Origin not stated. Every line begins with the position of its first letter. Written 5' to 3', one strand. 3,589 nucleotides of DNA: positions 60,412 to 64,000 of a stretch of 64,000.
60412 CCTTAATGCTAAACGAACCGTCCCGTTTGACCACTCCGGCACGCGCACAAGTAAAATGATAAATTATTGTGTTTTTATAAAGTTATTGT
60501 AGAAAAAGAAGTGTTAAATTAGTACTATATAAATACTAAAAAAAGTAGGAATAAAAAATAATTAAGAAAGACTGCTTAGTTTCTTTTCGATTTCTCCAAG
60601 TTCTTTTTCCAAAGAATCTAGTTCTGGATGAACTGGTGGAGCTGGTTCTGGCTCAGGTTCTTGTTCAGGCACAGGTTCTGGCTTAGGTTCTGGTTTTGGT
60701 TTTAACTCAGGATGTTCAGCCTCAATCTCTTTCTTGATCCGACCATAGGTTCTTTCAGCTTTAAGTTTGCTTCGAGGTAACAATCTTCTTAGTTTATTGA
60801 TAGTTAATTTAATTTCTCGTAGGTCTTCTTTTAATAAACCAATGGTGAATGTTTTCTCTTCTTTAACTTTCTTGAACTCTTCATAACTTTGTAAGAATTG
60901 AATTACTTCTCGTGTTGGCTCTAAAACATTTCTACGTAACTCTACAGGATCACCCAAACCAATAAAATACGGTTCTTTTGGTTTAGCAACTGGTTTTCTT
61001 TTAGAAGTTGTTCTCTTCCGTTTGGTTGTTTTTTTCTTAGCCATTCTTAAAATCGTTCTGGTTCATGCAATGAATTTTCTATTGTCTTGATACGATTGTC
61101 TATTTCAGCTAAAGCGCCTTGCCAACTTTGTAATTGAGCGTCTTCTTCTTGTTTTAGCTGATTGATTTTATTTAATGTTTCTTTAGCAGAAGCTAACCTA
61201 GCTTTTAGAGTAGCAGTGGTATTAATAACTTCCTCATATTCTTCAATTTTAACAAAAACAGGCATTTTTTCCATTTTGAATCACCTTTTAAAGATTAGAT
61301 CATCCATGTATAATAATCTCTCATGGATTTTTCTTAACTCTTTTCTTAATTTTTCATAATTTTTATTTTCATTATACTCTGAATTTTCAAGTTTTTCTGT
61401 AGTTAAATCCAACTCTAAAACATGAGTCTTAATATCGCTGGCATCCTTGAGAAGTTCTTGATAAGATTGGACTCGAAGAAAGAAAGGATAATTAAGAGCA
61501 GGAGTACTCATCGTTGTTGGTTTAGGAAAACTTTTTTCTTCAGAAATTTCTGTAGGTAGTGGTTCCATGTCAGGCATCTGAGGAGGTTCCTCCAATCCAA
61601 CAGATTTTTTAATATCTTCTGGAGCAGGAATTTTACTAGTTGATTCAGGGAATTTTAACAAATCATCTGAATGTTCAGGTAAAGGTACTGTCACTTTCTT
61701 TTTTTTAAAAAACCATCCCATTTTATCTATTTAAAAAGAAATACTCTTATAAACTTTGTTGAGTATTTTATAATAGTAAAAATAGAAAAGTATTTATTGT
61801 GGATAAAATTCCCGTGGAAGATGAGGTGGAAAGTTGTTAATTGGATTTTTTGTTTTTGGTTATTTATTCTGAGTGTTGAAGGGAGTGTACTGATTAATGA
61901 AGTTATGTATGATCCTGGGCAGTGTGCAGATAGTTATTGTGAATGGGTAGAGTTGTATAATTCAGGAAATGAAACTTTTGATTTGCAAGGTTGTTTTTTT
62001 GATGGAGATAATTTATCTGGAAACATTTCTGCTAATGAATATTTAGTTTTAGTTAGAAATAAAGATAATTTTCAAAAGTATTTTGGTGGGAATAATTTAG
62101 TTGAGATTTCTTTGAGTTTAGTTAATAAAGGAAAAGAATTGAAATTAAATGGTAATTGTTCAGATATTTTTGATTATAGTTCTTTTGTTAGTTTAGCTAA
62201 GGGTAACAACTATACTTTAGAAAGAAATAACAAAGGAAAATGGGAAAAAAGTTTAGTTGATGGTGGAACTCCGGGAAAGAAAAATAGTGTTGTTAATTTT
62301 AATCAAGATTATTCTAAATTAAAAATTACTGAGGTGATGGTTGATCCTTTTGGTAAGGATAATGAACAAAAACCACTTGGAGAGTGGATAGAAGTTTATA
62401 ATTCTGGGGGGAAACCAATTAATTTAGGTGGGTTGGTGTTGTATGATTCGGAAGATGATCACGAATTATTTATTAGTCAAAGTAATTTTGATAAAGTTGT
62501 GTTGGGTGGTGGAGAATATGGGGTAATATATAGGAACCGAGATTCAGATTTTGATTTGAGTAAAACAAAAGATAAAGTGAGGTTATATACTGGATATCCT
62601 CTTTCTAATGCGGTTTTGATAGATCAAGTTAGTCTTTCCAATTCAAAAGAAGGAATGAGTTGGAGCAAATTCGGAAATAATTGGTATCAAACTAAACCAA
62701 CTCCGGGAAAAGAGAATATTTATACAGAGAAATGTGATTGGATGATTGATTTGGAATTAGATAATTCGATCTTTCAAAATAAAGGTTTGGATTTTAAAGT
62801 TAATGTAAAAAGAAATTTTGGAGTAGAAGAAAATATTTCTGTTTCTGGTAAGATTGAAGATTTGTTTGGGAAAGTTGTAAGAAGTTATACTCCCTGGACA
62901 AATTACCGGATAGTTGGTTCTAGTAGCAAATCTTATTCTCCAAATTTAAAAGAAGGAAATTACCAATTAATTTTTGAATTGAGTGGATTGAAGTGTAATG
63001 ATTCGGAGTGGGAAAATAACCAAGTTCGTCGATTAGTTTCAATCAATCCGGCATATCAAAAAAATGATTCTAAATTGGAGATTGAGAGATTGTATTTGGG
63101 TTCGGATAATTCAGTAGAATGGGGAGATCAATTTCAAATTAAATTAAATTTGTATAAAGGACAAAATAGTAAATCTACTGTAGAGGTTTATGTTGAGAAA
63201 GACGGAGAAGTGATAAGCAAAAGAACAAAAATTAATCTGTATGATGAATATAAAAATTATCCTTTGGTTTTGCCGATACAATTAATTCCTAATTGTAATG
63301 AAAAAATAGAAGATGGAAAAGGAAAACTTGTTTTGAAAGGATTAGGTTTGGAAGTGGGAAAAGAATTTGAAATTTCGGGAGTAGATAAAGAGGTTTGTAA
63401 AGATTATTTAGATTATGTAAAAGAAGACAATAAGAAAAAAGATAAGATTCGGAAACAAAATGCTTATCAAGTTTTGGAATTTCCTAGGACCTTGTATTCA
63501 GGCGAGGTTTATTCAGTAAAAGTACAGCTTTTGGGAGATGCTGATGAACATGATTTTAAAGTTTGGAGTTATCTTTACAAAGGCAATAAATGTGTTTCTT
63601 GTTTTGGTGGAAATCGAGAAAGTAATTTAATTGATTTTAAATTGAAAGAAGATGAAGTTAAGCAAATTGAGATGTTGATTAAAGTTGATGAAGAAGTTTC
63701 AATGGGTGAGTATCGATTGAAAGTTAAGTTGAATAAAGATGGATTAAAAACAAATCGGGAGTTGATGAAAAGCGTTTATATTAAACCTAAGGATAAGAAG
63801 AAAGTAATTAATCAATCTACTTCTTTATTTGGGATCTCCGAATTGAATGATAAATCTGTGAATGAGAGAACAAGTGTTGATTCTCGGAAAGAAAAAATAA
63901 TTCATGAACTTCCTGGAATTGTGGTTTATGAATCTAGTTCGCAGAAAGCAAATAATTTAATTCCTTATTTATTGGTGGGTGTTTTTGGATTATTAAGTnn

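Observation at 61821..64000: Large double-LTD surface protein missed by the ORF track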

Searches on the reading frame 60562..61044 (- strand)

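Call 11: search_protein_families(library=pfam, proteins=[window:60562-61044:-], max_evalue=1)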
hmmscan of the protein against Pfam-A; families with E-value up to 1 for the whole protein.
window:60562-61044:- (160 aa): 3 families
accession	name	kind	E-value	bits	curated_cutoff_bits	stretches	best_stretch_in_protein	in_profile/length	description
PF05887.16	Trypan_PARP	-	0.0091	16.4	100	1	111-137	82-108/134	Procyclic acidic repetitive protein (PARP)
PF10241.14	KxDL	-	0.046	14.5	27.2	1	52-89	41-78/86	Uncharacterized conserved protein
PF21774.3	NagJ_C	-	0.16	13.1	28.3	1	60-95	15-50/114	Hyaluronidase post-catalytic domain-like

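Call 55: search_protein_families(library=ncbifam, proteins=[window:60562-61044:-], max_evalue=0.1)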
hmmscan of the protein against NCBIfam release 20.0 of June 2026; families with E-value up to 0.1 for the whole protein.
window:60562-61044:- (160 aa): 5 families
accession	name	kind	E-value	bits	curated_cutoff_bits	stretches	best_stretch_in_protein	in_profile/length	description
NF041244.1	IglI_fam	subfamily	0.0025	17.7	100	1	45-147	109-207/290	type VI secretion system protein IglI family protein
NF052326.1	anti_RE_DarA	equivalog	0.076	11.6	350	1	102-137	544-579/654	antirestriction phage head protein DarA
TIGR00302.1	TIGR00302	equivalog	0.084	13.1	39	0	34-85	7-61/80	phosphoribosylformylglycinamidine synthase subunit PurS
NF033186.1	internalin_K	exception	0.085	11.3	1100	0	109-143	511-547/604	class 1 internalin InlK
NF011521.0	PRK14960.1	equivalog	0.087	11.2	1228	1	105-140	407-444/702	DNA polymerase III subunit gamma/tau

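Call 65: search_protein_families(library=padloc, proteins=[window:60562-61044:-], max_evalue=0.01)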
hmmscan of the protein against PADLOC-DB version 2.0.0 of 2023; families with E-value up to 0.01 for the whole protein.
window:60562-61044:- (160 aa): 0 families

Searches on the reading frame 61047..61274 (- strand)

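Call 11: search_protein_families(library=pfam, proteins=[window:61047-61274:-], max_evalue=1)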
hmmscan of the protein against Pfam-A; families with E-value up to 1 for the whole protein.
window:61047-61274:- (75 aa): 21 families
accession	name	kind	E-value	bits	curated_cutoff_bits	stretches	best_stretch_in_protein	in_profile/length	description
PF20079.4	DUF6474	-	0.0014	18.9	27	1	11-69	124-180/216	Family of unknown function (DUF6474)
PF12795.12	MscS_porin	-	0.0033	17.5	34.4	1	11-69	54-115/238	Mechanosensitive ion channel porin domain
PF25014.1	NET2A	-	0.0035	17.7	33.1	1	11-71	174-234/235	NET2A-like domain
PF07544.18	Med9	-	0.0056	17.2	26.9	1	14-70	22-74/80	RNA polymerase II transcription mediator complex subunit 9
PF07889.17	DUF1664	-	0.013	16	34.6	1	13-70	54-111/124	Protein of unknown function (DUF1664)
PF18699.6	MRPL52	-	0.016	15.8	26.6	1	18-71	35-88/92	Mitoribosomal protein mL52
PF05335.18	DUF745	-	0.019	15.1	33.3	1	15-71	101-157/183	Protein of unknown function (DUF745)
PF13094.11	CENP-Q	-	0.025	15.2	28.5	1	12-69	23-80/162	CENP-Q, a CENPA-CAD centromere complex subunit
PF17111.11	PigL_N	-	0.032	14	27.2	1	10-52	148-192/209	Pigment biosynthesis cluster protein PigL N-terminal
PF04513.17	Baculo_PEP_C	-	0.033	14.7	38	1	16-70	54-109/140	Baculovirus polyhedron envelope protein, PEP, C terminus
PF06009.19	Laminin_II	-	0.042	14.3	33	1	24-70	2-48/138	Laminin Domain II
PF06667.17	PspB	-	0.05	14.1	25.6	1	37-69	32-64/73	Phage shock protein B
PF10473.14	CENP-F_leu_zip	-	0.053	14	34.5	1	11-73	52-114/140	Leucine-rich repeats of kinetochore protein Cenp-F/LEK1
PF05531.17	NPV_P10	-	0.067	14.1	29.8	1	21-70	21-66/75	Nucleopolyhedrovirus P10 protein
PF21173.2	DksA-like_N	-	0.077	13.5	27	0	55-73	9-27/65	DnaK suppressor protein-like, N-terminal domain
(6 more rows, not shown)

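Call 55: search_protein_families(library=ncbifam, proteins=[window:61047-61274:-], max_evalue=0.1)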
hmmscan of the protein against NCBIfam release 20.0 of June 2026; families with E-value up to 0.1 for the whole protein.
window:61047-61274:- (75 aa): 7 families
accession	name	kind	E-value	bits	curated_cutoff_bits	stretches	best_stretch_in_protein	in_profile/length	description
NF045487.1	ASRP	equivalog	0.011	14.4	300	1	10-69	120-179/593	archaea-specific SMC-related protein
NF047516.1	LA_3659_fam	equivalog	0.013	15.1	36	1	14-71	47-100/221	LA_3659 family protein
NF047514.1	SpiroCoCo_N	equivalog_domain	0.013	15.1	75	1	14-71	47-100/221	SpiroCoCo family coiled-coil protein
TIGR02168.1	SMC_prok_B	equivalog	0.019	12.7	567.35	1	14-68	249-303/1181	chromosome segregation protein SMC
NF003034.1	PRK03918.1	equivalog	0.021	12.8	700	1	10-66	524-576/878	DNA double-strand break repair ATPase Rad50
TIGR02169.1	SMC_prok_A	equivalog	0.035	11.8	729.4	1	13-69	726-782/1165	chromosome segregation protein SMC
TIGR04527.1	mycoplas_twoTM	subfamily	0.046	13.4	125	1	18-69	75-130/248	MG_279/MG_280 family protein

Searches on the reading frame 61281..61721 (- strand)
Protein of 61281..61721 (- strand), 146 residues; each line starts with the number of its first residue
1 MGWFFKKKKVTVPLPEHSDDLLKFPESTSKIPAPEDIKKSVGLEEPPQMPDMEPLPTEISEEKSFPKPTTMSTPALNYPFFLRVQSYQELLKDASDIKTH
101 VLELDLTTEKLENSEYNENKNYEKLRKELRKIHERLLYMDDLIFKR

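Call 7: find_encoding_contigs(protein=window:61281-61721:-, flank=10000, max_places=6)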
Protein window:61281-61721:- (146 aa): 11 contigs read that carry it; 6 places shown.
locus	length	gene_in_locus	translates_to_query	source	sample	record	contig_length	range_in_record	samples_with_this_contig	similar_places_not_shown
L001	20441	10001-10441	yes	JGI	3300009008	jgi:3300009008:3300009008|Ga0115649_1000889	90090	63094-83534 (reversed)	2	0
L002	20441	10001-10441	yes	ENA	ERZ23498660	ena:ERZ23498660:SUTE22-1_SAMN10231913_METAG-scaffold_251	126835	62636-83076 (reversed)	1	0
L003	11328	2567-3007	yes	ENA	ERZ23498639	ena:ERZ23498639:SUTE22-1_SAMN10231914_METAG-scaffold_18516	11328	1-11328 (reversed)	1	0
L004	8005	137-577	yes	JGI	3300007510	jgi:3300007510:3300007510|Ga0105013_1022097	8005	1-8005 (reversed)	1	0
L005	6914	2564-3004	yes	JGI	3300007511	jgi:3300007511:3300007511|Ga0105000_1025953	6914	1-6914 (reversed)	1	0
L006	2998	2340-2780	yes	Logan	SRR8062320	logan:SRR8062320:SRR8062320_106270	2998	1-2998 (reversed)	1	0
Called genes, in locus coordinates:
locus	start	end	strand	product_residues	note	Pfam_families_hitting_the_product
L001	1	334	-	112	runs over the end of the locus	-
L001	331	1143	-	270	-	-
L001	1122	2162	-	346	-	PF01170:UPF0020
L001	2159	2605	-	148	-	-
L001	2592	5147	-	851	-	PF00521:DNA_topoisoIV, PF03989:DNA_gyraseA_C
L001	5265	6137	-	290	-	PF04079:SMC_ScpB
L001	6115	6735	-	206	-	PF27325:MJ0538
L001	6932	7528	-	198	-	-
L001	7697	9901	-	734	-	PF00932:LTD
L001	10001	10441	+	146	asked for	-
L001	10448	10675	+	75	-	-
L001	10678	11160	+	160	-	-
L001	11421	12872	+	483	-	PF22505:RNase_J_b_CASP, PF07521:RMMBL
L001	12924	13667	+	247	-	PF00705:PCNA_N, PF02747:PCNA_C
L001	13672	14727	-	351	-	PF00561:Abhydrolase_1, PF12146:Hydrolase_4 (weak), PF12697:Abhydrolase_6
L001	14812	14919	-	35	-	-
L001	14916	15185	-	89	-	-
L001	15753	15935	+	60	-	PF03911:Sec61_beta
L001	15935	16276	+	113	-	PF01849:NAC, PF19026:UBA_HYPK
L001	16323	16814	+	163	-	-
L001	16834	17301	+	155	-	-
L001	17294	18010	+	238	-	PF00142:Fer4_NifH (faint), PF01656:CbiA, PF02374:ArsA_ATPase (weak), PF06564:CBP_BcsQ, PF09140:MipZ (weak), PF10609:ParA, PF13614:AAA_31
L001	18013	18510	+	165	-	-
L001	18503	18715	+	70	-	-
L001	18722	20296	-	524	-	PF02355:SecD_SecF_C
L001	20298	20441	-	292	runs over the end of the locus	PF02355:SecD_SecF_C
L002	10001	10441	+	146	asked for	-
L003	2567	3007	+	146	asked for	-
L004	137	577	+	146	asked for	-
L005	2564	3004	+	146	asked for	-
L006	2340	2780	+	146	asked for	-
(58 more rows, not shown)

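Call 11: search_protein_families(library=pfam, proteins=[window:61281-61721:-, L001:6932-7528:-, L001:6115-6735:-], max_evalue=1)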
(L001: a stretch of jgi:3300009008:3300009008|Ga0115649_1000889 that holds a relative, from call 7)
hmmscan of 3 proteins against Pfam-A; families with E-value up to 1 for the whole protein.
window:61281-61721:- (146 aa): 0 families

L001:6932-7528:- (198 aa): 1 family
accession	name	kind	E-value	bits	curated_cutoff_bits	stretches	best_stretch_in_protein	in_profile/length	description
PF05323.17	Pox_A21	-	0.2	12.7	25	1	4-72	40-108/111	Poxvirus A21 Protein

L001:6115-6735:- (206 aa): 7 families
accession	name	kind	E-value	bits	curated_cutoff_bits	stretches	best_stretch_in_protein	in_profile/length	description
PF07900.17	DUF1670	-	0.0032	17.3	25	1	117-169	166-219/220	Protein of unknown function (DUF1670)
PF20317.4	HTH_60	-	0.0091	16.8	24.1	1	137-193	8-64/140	Helix-turn-helix domain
PF17540.7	DUF5457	-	0.0092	16.5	25.2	1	159-197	39-77/89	Family of unknown function (DUF5457)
PF08672.17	ANAPC2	-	0.011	16.6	23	1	155-186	30-60/60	Anaphase promoting complex (APC) subunit 2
PF03532.18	OMS28_porin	-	0.1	12.2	27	1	144-196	170-226/253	OMS28 porin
PF13545.12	HTH_Crp_2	-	0.14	12.6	27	1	147-192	22-68/70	Crp-like helix-turn-helix domain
PF03962.21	Mnd1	-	0.24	12.1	23.5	1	152-181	20-49/60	Mnd1 HTH domain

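Call 12: search_protein_families(library=ncbifam, proteins=[L001:7700-9901:-], max_evalue=10)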
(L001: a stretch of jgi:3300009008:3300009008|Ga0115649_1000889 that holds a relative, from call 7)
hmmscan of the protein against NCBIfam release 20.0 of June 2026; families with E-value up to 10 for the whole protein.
L001:7700-9901:- (734 aa): 0 families

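Call 55: search_protein_families(library=ncbifam, proteins=[L001:6115-6735:-, L001:5265-6137:-, window:61281-61721:-, L001:6932-7528:-], max_evalue=0.1)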
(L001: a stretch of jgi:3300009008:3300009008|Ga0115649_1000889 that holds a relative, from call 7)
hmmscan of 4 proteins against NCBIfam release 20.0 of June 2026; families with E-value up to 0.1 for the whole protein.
L001:6115-6735:- (206 aa): 3 families
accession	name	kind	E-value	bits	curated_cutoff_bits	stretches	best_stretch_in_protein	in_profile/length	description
NF053660.1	ORF80_fam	equivalog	0.036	13.9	95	1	141-174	9-43/70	ORF80 family leucine zipper DNA-binding protein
NF010534.0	PRK13923.1-2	equivalog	0.038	13.9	345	1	27-88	118-180/212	putative spore coat protein regulator protein YlbO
TIGR01441.2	GPR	equivalog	0.089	11.8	120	0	13-75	239-299/306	GPR endopeptidase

L001:5265-6137:- (290 aa): 2 families
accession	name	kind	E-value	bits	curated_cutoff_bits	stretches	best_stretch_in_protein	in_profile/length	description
TIGR00281.1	TIGR00281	equivalog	3.6e-26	91.9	89.2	1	8-157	3-160/186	SMC-Scp complex subunit ScpB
NF001106.1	PRK00135.2-1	exception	1.2e-13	50.8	300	1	5-151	200-355/377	SMC-Scp complex subunit ScpB, long form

window:61281-61721:- (146 aa): 0 families

L001:6932-7528:- (198 aa): 0 families

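Call 56: search_solved_structures(query=L001:6115-6735:-, max_evalue=1)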
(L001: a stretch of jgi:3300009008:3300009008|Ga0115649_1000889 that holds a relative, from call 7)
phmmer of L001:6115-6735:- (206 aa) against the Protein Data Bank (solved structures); distinct sequences matched with E-value up to 1: 2.
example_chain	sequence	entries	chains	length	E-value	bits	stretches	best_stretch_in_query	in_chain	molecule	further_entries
6tnf_A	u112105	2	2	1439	0.79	13.3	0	65-144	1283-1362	FANCD2 | Uncharacterized protein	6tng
6tni_A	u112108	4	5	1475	0.85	13.2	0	65-144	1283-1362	Uncharacterized protein | FANCD2 | Fanconi anemia protein FANCD2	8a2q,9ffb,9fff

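Call 65: search_protein_families(library=padloc, proteins=[L001:7700-9901:-, L001:6115-6735:-, L001:6932-7528:-, window:61281-61721:-], max_evalue=0.01)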
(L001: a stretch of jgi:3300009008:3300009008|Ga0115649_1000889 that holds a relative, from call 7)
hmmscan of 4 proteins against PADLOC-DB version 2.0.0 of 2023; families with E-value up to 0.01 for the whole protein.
L001:7700-9901:- (734 aa): 0 families

L001:6115-6735:- (206 aa): 2 families
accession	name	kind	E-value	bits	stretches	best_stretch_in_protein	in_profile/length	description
PDLC00178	HamB1|HamB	-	0.0022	14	1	19-152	684-818/830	DEAD-box helicase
PDLC02236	AbiEi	-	0.0059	14.3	0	150-196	18-64/207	AbiEi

L001:6932-7528:- (198 aa): 0 families

window:61281-61721:- (146 aa): 0 families

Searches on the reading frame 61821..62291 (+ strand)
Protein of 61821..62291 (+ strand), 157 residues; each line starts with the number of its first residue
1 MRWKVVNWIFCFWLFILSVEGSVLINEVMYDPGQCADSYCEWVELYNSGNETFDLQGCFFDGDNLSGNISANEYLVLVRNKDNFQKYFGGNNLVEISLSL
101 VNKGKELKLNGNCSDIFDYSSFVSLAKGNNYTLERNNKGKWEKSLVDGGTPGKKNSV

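Call 11: search_protein_families(library=pfam, proteins=[window:61821-62291:+], max_evalue=1)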
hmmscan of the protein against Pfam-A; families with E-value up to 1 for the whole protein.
seq(157 aa): 1 family
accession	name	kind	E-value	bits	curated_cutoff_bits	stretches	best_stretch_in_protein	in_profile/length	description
PF00932.25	LTD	-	2.7e-12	47.4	34.3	1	20-109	5-94/109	Lamin Tail Domain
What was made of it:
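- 61884..62255 (+): LTD1, aa ~22-145 (lamin tail domain, beta-sandwich). Pfam PF00932 at 47.4 bits against a gathering score of 34.3 (call 11).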

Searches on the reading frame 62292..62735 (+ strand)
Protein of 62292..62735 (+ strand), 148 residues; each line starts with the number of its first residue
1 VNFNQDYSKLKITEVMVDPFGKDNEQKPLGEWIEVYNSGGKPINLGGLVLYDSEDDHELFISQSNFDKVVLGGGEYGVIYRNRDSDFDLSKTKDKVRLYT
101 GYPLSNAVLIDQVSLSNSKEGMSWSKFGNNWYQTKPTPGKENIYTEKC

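Call 11: search_protein_families(library=pfam, proteins=[window:62292-62735:+], max_evalue=1)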
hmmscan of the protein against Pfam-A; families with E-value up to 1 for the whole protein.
seq(148 aa): 1 family
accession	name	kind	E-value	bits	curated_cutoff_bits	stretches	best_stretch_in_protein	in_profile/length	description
PF00932.25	LTD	-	7.3e-13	49.3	34.3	1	6-114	4-106/109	Lamin Tail Domain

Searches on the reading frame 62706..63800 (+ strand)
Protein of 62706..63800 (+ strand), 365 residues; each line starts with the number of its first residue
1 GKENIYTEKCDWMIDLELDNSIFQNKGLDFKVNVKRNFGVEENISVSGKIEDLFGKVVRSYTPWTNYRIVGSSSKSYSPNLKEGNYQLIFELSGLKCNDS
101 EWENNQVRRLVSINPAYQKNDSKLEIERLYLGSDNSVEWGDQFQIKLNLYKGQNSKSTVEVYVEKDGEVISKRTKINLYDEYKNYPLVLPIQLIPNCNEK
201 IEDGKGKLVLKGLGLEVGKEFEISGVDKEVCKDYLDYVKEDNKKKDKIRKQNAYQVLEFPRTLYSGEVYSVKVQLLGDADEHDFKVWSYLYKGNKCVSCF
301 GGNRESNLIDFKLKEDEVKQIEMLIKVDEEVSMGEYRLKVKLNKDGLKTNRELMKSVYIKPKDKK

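Call 40: predict_structure(alignment_id=A3)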
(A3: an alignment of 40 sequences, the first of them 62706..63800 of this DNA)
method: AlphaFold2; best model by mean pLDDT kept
length: 365 residues; sequences in the alignment: 40
mean_pLDDT: 87.2   pTM: 0.48
mean pLDDT of the five models: 87.2, 86.4, 85.3, 85.2, 84.5
residues with pLDDT >= 90: 233; 70-90: 99; 50-70: 10; < 50: 23
segments of 3 or more residues with pLDDT < 50: 233-252
pLDDT, mean of each block of 10 residues (from residue 1): 65 94 82 95 96 96 92 94 94 92 96 81 95 87 93 91 95 89 89 87 95 96 83 47 36 74 92 84 95 92 90 82 93 95 93 94 72
secondary structure, 60 per line:
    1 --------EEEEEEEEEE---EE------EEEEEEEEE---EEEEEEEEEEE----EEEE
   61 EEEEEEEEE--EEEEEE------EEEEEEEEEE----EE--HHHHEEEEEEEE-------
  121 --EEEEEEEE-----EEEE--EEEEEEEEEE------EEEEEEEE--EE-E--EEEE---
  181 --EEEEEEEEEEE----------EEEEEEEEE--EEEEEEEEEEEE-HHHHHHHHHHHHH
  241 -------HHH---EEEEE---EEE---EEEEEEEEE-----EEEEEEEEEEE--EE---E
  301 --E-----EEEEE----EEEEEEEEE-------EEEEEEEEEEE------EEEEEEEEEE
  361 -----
elements in order: E9-18 E30-38 E42-52 E57-69 E72-77 E84-93 H102-105 E106-113 E123-130 E136-139 E142-151 E158-165 E174-177 E183-193 E204-212 E215-226 H228-240 E254-258 E262-264 E268-276 E282-292 E309-313 E318-326 E334-344 E351-360

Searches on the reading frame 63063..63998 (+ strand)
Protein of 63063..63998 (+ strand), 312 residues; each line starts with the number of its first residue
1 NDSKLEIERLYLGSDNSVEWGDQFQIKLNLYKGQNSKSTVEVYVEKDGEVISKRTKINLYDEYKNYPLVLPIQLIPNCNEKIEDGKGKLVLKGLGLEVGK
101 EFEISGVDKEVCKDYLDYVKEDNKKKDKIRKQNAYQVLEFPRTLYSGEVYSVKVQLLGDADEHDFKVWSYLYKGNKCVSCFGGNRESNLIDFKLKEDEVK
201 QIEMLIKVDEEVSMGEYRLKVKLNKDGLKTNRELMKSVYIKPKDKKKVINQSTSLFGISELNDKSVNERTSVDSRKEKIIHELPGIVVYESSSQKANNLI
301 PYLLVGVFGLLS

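Call 51: search_protein_representatives(protein=window:63063-63998:+)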
Query: 312 residues. Proteins with E-value up to 0.001 (for the whole library): 732; up to 1e-10: 507; up to 1e-30: 138. The best 150 are listed.
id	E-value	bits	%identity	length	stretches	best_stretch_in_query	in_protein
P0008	5.5e-89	314.8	53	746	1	1-311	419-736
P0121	2.6e-87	309.3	49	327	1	1-311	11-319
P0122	1.3e-83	297.1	45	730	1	2-311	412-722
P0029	1.6e-75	270.5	44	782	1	3-312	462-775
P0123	2.9e-74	266.4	43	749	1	2-311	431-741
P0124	7.3e-73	261.8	45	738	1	2-310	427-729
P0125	4.5e-72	259.2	45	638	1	3-312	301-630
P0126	5.1e-72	259.1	47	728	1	2-308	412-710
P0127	3.6e-70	253.0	46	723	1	3-310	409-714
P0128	3.2e-66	240.0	42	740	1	2-311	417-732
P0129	4.8e-65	236.2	39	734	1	1-312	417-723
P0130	1.6e-64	234.4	40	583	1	3-310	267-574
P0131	1.7e-64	234.3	40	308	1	7-308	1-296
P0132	9.3e-62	225.4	42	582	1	1-311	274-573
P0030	8.5e-61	222.2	39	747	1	2-305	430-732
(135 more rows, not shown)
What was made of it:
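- On Woesearchaeal LTD / beta-sandwich / C-terminal-anchor family (unnamed): Residues 415-726 match 732 clusters, always C-terminally (call 51).
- Scaffold idea: residues 415-726 alone match 732 representative clusters, always at the protein's C-terminus (call 51).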
